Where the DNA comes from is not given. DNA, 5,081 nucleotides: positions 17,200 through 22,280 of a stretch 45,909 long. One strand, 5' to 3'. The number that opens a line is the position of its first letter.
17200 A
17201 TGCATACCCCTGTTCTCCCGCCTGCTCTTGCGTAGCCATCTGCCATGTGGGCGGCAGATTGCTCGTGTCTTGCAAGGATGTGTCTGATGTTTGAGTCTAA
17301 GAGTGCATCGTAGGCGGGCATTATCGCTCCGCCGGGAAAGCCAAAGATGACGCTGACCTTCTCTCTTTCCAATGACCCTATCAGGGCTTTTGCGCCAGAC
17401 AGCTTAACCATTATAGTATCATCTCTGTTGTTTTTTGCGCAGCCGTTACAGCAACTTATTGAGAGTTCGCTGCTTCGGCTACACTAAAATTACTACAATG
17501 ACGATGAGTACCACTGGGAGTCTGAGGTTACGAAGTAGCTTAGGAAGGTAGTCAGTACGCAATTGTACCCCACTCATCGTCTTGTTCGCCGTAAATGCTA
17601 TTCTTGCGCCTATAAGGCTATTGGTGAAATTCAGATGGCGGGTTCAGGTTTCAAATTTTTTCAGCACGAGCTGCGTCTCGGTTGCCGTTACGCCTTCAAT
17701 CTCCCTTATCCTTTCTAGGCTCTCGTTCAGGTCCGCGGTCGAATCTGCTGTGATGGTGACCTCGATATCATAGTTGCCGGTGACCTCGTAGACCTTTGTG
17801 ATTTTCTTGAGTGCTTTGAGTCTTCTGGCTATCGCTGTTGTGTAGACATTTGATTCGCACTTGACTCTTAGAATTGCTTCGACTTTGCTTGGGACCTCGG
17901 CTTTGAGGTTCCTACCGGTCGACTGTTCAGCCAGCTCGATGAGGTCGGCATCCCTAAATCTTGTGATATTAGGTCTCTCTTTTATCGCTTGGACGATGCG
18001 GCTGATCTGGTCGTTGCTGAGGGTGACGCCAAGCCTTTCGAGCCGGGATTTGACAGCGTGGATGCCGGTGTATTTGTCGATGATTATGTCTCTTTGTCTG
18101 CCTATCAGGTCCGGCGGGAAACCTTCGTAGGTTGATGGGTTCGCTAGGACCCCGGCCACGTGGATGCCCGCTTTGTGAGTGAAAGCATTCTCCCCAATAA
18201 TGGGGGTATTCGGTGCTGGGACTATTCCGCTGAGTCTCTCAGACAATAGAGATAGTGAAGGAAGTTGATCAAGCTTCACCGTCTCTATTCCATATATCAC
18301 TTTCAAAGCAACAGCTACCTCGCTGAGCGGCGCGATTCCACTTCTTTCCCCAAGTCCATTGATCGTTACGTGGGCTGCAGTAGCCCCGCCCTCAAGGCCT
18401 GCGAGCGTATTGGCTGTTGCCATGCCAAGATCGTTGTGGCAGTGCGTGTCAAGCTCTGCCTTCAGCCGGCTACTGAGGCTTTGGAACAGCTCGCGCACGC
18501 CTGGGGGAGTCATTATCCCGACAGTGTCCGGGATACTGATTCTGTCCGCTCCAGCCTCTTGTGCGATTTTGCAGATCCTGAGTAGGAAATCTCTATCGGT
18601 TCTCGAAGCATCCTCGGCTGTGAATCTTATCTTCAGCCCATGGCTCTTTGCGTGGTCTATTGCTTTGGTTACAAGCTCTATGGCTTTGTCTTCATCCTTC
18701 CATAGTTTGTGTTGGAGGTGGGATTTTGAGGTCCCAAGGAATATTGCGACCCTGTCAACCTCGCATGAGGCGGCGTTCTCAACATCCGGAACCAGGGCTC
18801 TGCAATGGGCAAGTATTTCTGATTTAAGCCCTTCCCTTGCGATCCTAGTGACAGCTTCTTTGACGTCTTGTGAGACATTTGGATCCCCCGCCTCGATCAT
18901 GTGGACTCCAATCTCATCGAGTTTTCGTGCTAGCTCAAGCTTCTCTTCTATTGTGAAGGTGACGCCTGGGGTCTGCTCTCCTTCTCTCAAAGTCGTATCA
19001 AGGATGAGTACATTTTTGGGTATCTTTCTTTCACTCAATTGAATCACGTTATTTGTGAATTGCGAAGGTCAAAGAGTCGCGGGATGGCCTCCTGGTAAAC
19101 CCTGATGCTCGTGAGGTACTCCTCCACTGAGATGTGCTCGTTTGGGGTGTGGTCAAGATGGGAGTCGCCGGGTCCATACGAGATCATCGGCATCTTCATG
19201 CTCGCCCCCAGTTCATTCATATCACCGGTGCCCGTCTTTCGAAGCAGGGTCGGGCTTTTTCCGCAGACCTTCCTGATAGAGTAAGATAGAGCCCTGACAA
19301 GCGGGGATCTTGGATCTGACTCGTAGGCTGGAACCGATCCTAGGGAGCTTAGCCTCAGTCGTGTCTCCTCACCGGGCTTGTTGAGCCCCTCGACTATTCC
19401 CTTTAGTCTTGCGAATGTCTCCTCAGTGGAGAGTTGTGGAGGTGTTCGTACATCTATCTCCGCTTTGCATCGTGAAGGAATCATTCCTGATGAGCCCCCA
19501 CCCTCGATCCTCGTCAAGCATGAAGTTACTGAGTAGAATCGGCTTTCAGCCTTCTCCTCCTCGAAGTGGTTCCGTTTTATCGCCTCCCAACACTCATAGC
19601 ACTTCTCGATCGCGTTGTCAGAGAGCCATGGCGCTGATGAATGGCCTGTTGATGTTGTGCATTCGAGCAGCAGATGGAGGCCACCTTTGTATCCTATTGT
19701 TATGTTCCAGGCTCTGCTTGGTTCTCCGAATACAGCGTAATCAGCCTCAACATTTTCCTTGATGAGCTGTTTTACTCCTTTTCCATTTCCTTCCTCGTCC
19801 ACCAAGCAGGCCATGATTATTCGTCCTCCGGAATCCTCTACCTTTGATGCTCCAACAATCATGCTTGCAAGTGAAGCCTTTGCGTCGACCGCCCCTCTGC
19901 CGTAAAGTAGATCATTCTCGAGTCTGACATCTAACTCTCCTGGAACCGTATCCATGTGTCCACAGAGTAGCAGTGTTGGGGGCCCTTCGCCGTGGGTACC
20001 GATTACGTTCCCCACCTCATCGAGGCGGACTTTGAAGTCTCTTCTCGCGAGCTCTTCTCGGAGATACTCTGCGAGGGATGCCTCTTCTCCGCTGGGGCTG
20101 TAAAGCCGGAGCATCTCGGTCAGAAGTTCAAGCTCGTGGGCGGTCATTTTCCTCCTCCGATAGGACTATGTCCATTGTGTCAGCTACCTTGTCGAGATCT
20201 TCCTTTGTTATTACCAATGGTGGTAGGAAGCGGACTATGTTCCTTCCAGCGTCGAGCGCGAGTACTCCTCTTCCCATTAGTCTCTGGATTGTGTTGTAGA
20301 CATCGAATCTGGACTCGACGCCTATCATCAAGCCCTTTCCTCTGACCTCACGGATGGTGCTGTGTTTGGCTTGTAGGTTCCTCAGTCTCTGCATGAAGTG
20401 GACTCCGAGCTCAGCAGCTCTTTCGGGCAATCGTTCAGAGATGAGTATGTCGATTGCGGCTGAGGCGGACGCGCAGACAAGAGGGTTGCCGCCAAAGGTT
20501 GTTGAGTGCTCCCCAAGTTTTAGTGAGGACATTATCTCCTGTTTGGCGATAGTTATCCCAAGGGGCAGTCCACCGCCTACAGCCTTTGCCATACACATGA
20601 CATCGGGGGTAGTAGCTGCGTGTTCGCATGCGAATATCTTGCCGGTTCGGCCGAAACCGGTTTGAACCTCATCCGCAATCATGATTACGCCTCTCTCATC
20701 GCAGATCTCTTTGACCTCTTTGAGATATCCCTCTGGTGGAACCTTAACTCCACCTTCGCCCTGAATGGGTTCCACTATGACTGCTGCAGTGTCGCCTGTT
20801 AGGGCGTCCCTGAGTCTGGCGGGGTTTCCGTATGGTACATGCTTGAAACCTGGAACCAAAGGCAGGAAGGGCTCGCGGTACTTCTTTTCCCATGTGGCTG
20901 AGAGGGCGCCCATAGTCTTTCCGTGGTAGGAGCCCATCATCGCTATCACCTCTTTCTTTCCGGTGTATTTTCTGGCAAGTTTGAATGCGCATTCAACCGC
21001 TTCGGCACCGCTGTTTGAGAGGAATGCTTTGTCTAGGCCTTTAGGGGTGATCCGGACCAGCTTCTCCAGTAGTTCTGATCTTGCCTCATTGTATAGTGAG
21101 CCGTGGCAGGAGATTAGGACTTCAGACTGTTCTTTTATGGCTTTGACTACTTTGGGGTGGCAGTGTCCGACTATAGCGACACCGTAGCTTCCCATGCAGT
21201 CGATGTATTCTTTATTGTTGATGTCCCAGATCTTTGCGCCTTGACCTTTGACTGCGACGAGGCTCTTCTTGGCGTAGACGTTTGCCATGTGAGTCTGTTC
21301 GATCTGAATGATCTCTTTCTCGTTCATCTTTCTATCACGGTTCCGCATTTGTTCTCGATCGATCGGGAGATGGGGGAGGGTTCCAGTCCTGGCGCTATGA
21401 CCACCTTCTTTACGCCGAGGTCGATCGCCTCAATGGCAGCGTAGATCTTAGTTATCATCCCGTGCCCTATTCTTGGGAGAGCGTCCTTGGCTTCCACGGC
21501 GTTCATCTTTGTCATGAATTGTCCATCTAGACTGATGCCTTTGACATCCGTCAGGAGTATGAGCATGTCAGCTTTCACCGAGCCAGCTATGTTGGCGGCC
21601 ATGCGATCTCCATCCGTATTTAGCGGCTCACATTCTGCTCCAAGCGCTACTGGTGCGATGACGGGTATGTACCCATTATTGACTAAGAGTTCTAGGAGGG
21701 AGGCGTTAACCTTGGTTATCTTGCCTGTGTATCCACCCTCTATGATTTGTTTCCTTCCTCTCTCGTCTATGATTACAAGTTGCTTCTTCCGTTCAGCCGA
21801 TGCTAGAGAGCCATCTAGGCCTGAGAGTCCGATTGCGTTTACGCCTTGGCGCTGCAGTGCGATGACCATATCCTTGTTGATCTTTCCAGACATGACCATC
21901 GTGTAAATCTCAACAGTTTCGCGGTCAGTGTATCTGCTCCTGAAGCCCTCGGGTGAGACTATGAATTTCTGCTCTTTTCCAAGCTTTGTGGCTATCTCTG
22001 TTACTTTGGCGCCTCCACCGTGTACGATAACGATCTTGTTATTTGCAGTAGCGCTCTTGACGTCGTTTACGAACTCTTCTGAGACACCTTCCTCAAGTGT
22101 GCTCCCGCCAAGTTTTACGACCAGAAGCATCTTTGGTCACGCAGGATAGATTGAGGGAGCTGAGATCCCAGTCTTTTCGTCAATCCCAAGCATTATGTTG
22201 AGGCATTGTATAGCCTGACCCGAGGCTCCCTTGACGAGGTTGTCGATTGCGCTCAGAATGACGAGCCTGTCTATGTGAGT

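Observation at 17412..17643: Unannotated 32-codon ORF ending in 11 consecutive Val/Ile/Leu codons just upstream of ilvBN-ilvC: candidate leader-peptide control in an archaeon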

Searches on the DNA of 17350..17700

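Call 6: search_rna_families(source=window, start=17350, end=17700, threshold=evalue, max_evalue=10)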
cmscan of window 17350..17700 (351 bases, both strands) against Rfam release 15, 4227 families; matches with E-value up to 10: 4.
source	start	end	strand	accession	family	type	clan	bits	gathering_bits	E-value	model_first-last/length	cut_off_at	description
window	17496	17525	+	RF00181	SNORD113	Gene; snRNA; snoRNA; CD-box;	CL00069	14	36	7.6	34-67/74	no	Small nucleolar RNA SNORD113/SNORD114 family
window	17492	17539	+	RF00283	SCARNA18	Gene; snRNA; snoRNA; scaRNA;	-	13.4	40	4.2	1-83/83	no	small Cajal body-specific RNA 18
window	17362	17415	-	RF02475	GlsR6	Gene; snRNA; snoRNA; CD-box;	-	13.1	75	1.3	1-59/59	no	Small nucleolar RNA GlsR6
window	17350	17378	-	RF00619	U6atac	Gene; snRNA; splicing;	CL00009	10.8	33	2.3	1-30/126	3'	U6atac minor spliceosomal RNA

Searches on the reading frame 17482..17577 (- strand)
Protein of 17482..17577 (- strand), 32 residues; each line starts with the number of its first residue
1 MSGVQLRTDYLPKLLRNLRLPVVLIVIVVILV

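Call 69: list_cluster_members(proteins=[window:17482-17577:-, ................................, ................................])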
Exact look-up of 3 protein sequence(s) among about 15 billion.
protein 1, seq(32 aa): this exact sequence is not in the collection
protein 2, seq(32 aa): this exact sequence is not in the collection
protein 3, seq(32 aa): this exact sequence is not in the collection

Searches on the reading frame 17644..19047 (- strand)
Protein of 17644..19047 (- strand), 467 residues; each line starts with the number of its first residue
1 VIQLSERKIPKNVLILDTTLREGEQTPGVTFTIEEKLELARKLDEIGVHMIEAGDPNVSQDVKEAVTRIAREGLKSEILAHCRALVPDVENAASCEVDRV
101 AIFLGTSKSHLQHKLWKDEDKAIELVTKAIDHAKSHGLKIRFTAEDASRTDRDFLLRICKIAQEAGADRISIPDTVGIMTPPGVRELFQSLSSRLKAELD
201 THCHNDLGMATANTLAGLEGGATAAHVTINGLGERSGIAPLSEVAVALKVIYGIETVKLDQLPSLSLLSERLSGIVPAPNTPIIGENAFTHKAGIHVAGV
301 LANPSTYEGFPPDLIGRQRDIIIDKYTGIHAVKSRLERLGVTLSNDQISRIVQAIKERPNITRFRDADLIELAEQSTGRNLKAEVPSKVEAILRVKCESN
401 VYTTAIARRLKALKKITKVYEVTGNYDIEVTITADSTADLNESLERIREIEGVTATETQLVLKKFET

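Call 4: search_protein_families(library=ncbifam, proteins=[window:17644-19047:-])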
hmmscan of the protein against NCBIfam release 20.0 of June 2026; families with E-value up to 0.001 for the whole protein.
window:17644-19047:- (467 aa): 31 families (the best 25 are shown)
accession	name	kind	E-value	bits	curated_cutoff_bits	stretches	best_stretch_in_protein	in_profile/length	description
NF002085.0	PRK00915.1-2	subfamily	1.5e-170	568.3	517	1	5-466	6-497/504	2-isopropylmalate synthase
TIGR02146.1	LysS_fung_arch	equivalog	5.3e-134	446.8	413.55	1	15-356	1-343/344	homocitrate synthase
TIGR02090.1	LEU1_arch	subfamily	2.3e-126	421.8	484.75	1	13-358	1-347/363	isopropylmalate/citramalate/homocitrate synthases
TIGR02660.1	nifV_homocitr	equivalog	5.9e-109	364.7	462.9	1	13-360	2-350/365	homocitrate synthase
NF041069.1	IPMS_Sufob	equivalog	1.3e-102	343.9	600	1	14-360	2-351/371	isopropylmalate synthase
NF002086.0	PRK00915.1-3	equivalog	4.3e-102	342.2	532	1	10-446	4-450/516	2-isopropylmalate synthase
NF002088.0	PRK00915.1-5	equivalog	6.7e-96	321.8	697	1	11-406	2-407/514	2-isopropylmalate synthase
TIGR00973.1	leuA_bact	equivalog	1.5e-92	310.6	598.7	1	13-432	2-430/494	2-isopropylmalate synthase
NF002087.0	PRK00915.1-4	equivalog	6.7e-90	302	729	1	11-401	5-407/516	2-isopropylmalate synthase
NF002084.0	PRK00915.1-1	equivalog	1.8e-71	241.3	748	1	11-406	3-409/523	2-isopropylmalate synthase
TIGR00977.1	citramal_synth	equivalog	8.8e-60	202.5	450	1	13-358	2-365/526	citramalate synthase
NF042434.1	IPMS_Lepto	equivalog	1.5e-45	155.8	500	1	11-358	4-369/374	2-isopropylmalate synthase LeuA2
NF042433.1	CitmalDyn_Leptosp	equivalog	4.2e-44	151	950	1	12-356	7-362/514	(R)-citramalate synthase CimA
NF006049.0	PRK08195.1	subfamily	2.1e-21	76.3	229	1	125-255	120-251/344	4-hyroxy-2-oxovalerate/4-hydroxy-2-oxopentanoic acid aldolase,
NF004283.0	PRK05692.1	subfamily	5.1e-21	75.1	246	1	8-233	2-238/300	hydroxymethylglutaryl-CoA lyase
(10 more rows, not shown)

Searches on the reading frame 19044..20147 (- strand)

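Call 4: search_protein_families(library=ncbifam, proteins=[window:19044-20147:-])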
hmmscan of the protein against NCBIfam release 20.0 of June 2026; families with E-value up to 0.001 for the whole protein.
window:19044-20147:- (367 aa): 48 families (the best 25 are shown)
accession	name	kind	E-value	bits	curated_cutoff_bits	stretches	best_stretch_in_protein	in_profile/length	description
NF003367.0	PRK04443.1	equivalog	1e-95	321.1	363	1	4-358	8-345/349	[LysW]-lysine hydrolase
TIGR01902.1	dapE-lys-deAc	subfamily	2.2e-86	290.2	163.1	1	7-358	1-337/340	N-acetyl-ornithine/N-acetyl-lysine deacetylase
NF001747.0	PRK00466.1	equivalog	1.4e-64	218.1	288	1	7-359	14-343/346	N-acetyl-lysine deacetylase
TIGR01910.1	DapE-ArgE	subfamily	1.5e-49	169.2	217.6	1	7-350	2-373/373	ArgE/DapE family deacylase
NF006365.0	PRK08588.1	subfamily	7.9e-42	143.9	289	1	4-359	8-381/383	succinyl-diaminopimelate desuccinylase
TIGR01900.1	dapE-gram_pos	equivalog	1.3e-41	142.6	304.2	1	4-348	4-343/351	succinyl-diaminopimelate desuccinylase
NF009555.0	PRK13004.1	equivalog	1.1e-36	126.6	321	1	6-354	18-391/399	YgeY family selenium metabolism-linked hydrolase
NF006399.0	PRK08651.1-2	equivalog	1.6e-36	126.2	381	1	8-350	9-396/405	succinyl-diaminopimelate desuccinylase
NF009557.0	PRK13009.1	equivalog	2.9e-36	125.4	284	1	3-359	3-375/377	succinyl-diaminopimelate desuccinylase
NF006400.0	PRK08651.1-3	equivalog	8.8e-35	120.3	374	1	48-358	75-406/410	succinyl-diaminopimelate desuccinylase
TIGR01892.1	AcOrn-deacetyl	equivalog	1.5e-30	106.5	297.7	1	24-345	19-355/365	acetylornithine deacetylase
NF006404.0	PRK08652.1-2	equivalog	2.5e-30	105.5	348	1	6-252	4-235/332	acetylornithine deacetylase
NF006402.0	PRK08651.1-5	equivalog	5.8e-30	104.5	369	1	24-357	23-366/369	succinyl-diaminopimelate desuccinylase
NF003474.0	PRK05111.1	equivalog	3.9e-29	101.7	460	1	24-353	34-375/383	acetylornithine deacetylase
TIGR01246.1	dapE_proteo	equivalog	1e-28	100.4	361.8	1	6-357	2-369/370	succinyl-diaminopimelate desuccinylase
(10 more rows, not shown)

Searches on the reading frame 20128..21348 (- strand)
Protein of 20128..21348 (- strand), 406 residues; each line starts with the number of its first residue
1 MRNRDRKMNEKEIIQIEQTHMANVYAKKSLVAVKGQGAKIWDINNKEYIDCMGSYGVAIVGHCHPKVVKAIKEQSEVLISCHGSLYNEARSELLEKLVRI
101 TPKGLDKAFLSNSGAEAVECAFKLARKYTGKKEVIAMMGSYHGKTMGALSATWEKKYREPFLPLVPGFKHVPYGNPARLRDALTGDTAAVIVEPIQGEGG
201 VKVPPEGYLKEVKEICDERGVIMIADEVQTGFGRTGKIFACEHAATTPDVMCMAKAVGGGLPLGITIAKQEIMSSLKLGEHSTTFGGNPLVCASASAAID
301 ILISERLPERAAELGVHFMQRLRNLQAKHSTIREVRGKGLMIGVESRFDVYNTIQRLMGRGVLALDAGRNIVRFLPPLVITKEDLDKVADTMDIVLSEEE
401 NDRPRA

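Call 4: search_protein_families(library=ncbifam, proteins=[window:20128-21348:-])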
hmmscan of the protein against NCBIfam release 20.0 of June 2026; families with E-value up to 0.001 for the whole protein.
window:20128-21348:- (406 aa): 69 families (the best 25 are shown)
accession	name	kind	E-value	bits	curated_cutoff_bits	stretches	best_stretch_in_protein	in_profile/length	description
NF042418.1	LysJ_Th_th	equivalog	6.1e-132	440.1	700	1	13-396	3-385/386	[LysW]-aminoadipate semialdehyde transaminase LysJ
TIGR00707.1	argD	subfamily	2.2e-131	438.2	410.05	1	21-396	2-380/381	acetylornithine/succinylornithine family transaminase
NF002874.0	PRK03244.1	equivalog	5.9e-119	397.4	457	1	8-401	5-397/399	acetylornithine transaminase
NF045491.1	LysJ_Sulfobales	equivalog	1.1e-115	386.7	700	1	22-401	4-382/386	[LysW]-aminoadipate semialdehyde/glutamate semialdehyde transaminase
NF004426.0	PRK05769.1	equivalog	6.3e-115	384.4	552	2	186-398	221-439/441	acetyl ornithine aminotransferase family protein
NF008570.0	PRK11522.1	equivalog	2.2e-113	379.3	612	1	31-398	71-456/464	putrescine aminotransferase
NF002325.0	PRK01278.1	subfamily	3.1e-113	378.4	372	1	18-398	3-388/395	acetylornithine transaminase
NF005993.0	PRK08117.1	subfamily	5.6e-112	374.5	574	2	186-399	207-430/433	aspartate aminotransferase family protein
NF003145.0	PRK04073.1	equivalog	4.9e-107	357.9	656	1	9-396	3-395/396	ornithine--oxo-acid transaminase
NF002797.0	PRK02936.1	equivalog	1.7e-106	356.2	496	1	20-400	3-381/385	acetylornithine transaminase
TIGR01885.1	Orn_aminotrans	equivalog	3.2e-103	345.6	378.4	1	11-395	2-400/402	ornithine--oxo-acid transaminase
NF053554.1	prodigi_MAP_PigE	equivalog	2.6e-102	343.6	850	1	21-377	391-759/837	prodigiosin MAP biosynthesis aminotransferase PigE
NF003468.0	PRK05093.1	subfamily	3.7e-102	342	522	1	19-392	14-395/405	acetylornithine/succinyldiaminopimelate transaminase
NF003087.0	PRK04013.1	equivalog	2.1e-100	336.4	528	1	27-398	5-360/364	acetylornithine/acetyl-lysine aminotransferase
TIGR03246.1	arg_catab_astC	subfamily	5.9e-100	335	609.95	1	19-390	8-387/397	acetylornithine/succinylornithine family transaminase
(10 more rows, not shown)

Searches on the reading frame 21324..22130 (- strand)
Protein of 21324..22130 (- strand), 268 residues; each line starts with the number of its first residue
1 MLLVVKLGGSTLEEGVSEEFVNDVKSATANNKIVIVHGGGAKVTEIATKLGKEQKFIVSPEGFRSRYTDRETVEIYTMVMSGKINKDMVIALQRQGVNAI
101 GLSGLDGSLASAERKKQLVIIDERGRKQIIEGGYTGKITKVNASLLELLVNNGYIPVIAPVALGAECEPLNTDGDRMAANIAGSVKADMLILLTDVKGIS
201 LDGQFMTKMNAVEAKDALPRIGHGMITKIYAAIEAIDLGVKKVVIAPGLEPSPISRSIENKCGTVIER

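Call 4: search_protein_families(library=ncbifam, proteins=[window:21324-22130:-])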
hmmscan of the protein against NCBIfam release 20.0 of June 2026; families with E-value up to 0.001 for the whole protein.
window:21324-22130:- (268 aa): 17 families
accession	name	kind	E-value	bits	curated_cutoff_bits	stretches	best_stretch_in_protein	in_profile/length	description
NF010662.0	PRK14058.1-4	equivalog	5.6e-89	297.8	194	1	3-267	2-262/264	[LysW]-aminoadipate/[LysW]-glutamate kinase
NF010659.0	PRK14058.1-1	equivalog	1.3e-71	240.9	223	1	2-266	1-266/267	[LysW]-aminoadipate kinase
TIGR00761.1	argB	equivalog_domain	5.3e-61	206.1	151.3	1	3-245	2-231/231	acetylglutamate kinase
NF010661.0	PRK14058.1-3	equivalog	1.2e-59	201.7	251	1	2-266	2-270/283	acetylglutamate/acetylaminoadipate kinase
NF010660.0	PRK14058.1-2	equivalog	9.2e-40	137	241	1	4-246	3-240/249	[LysW]-aminoadipate/[LysW]-glutamate kinase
TIGR01890.1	N-Ac-Glu-synth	equivalog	8.4e-18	64.5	202.85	1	3-247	20-256/429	amino-acid N-acetyltransferase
NF003641.0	PRK05279.1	equivalog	1.8e-15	56.7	344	1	3-245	28-266/441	amino-acid N-acetyltransferase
NF040647.1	IPPK_Arch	equivalog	2.9e-11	43.1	120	1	13-266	20-259/259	isopentenyl phosphate kinase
NF003387.0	PRK04531.1-2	equivalog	3.3e-07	29.1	426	1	4-208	40-224/441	acetylglutamate kinase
TIGR01027.1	proB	equivalog_domain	5.7e-07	29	186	1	172-265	143-250/363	glutamate 5-kinase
NF009008.0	PRK12354.1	subfamily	2.1e-06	27.1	361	1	172-266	203-298/308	carbamate kinase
TIGR00746.1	arcC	equivalog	3.8e-06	26.2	358.25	1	172-266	208-307/309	carbamate kinase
TIGR01092.1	P5CS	equivalog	1e-05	24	796.75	1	167-265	162-272/715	delta l-pyrroline-5-carboxylate synthetase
NF003386.0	PRK04531.1-1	equivalog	1.7e-05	23.9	417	1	4-212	45-233/442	acetylglutamate kinase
TIGR00656.1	asp_kin_monofn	equivalog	6.7e-05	22.1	402.25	1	1-199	2-185/407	aspartate kinase, monofunctional class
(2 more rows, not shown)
